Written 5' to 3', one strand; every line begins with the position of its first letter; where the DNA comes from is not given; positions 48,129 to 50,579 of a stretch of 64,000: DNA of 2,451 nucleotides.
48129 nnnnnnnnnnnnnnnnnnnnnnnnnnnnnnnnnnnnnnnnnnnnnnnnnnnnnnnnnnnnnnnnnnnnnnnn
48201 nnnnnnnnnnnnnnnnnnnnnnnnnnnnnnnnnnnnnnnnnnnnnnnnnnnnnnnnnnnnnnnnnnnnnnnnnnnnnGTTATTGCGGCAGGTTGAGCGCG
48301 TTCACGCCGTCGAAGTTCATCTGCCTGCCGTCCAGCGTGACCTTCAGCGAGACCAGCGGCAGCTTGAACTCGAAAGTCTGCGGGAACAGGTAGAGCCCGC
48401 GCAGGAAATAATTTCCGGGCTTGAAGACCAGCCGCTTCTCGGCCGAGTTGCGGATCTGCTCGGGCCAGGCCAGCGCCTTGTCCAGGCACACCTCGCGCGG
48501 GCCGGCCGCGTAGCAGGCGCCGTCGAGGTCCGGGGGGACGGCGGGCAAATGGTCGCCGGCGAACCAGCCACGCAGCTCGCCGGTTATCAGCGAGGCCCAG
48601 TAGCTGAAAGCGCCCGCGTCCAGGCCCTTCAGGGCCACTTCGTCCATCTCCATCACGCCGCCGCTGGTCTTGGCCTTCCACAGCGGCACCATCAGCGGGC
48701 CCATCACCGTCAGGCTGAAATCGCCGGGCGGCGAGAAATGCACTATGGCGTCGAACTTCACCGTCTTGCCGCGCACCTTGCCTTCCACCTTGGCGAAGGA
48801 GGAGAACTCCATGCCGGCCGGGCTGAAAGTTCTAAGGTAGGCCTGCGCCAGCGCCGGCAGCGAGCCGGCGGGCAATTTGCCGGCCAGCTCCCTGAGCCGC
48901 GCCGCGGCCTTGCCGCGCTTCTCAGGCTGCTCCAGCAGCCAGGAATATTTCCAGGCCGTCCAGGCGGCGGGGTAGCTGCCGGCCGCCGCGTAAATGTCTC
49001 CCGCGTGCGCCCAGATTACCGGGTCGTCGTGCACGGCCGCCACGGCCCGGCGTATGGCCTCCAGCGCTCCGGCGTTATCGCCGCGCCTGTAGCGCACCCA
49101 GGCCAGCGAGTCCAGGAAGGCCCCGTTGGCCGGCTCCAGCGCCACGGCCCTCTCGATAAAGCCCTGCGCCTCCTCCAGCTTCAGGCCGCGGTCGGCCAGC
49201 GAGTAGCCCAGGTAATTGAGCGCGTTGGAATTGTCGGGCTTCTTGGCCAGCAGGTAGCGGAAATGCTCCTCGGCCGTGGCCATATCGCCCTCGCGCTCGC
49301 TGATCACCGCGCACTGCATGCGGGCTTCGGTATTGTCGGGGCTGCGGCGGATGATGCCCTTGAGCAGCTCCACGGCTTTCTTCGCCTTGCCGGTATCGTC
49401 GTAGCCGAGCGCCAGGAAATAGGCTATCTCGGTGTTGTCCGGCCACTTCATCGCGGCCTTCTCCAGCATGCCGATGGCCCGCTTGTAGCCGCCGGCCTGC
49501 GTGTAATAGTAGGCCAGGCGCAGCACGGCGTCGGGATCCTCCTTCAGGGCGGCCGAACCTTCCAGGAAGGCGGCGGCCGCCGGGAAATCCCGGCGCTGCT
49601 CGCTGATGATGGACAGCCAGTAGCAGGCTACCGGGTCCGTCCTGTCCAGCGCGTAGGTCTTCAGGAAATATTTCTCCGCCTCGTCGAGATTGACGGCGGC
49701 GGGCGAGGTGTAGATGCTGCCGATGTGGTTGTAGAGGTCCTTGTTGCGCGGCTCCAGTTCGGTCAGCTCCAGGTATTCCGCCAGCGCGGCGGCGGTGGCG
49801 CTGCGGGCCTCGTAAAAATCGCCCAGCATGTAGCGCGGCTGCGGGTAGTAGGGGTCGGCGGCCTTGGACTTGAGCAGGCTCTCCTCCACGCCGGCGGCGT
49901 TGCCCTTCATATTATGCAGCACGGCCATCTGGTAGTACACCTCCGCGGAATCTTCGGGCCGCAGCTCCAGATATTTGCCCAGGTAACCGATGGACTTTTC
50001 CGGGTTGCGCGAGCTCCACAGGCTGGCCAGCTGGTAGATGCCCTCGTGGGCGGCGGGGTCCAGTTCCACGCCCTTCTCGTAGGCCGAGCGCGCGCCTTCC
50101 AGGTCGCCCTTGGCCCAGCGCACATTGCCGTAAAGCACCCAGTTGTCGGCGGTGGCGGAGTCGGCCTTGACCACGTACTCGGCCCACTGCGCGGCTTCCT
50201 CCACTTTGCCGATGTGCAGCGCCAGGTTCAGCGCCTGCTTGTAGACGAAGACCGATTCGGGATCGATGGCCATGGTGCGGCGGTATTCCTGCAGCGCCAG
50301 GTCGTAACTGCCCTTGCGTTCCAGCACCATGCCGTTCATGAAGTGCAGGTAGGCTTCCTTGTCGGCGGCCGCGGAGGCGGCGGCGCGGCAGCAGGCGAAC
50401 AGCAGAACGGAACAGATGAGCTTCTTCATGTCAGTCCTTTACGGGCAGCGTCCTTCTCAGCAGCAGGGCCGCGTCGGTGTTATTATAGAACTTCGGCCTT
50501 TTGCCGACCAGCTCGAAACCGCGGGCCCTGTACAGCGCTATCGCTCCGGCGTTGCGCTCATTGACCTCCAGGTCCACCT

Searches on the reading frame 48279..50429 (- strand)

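Call 9: search_protein_families(library=pfam, proteins=[window:48279-50429:-], max_evalue=0.01)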
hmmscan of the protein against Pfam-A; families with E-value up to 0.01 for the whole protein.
window:48279-50429:- (716 aa): 24 families
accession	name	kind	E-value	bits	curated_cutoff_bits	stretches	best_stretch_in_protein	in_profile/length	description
PF13428.12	TPR_14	-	6.9e-23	79.3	23.5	2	95-136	2-43/44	Tetratricopeptide repeat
PF14559.12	TPR_19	-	1.8e-21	76.6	25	3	311-370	3-62/68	Tetratricopeptide repeat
PF13432.12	TPR_16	-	1.6e-20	73.6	32.7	4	303-366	1-64/65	Tetratricopeptide repeat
PF07719.23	TPR_2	-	1.1e-17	63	27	1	95-126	2-33/34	Tetratricopeptide repeat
PF23914.1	TPR_CcmH_CycH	-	1.4e-14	54.6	42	2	309-402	60-156/158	Cytochrome c-type biogenesis protein H TPR domain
PF13431.12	TPR_17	-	2.2e-14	52.9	24.4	0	390-422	2-33/34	Tetratricopeptide repeat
PF13414.12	TPR_11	-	1e-12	47.9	26.8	1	101-135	1-35/42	TPR repeat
PF13429.12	TPR_15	-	5.8e-11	42.8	26.2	1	374-499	153-277/280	Tetratricopeptide repeat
PF24575.1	TPR_Slam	-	7e-10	39.7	35.2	1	331-390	45-104/104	Surface lipoprotein assembly modifier, N-terminal TPR repeats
PF13181.12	TPR_8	-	6.9e-09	35.6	25.7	1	94-126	1-33/34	Tetratricopeptide repeat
PF20308.4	TPR-S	-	9.8e-09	36.2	27.6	0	42-131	2-96/102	Tetratricopeptide Repeats-Sensor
PF12895.13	ANAPC3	-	4.1e-08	33.8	27.2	1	315-377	5-66/82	Anaphase-promoting complex, cyclosome, subunit 3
PF13176.12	TPR_7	-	2.4e-07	30.7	27.9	0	303-332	3-34/36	Tetratricopeptide repeat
PF12569.14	NatA_aux_su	-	3e-07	30.2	33.3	1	335-389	194-248/515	N-terminal acetyltransferase A, auxiliary subunit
PF25064.1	ARM_TT21_5th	-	5.5e-07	30.3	27.8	1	369-429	3-62/117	TT21 fifth ARM repeats domain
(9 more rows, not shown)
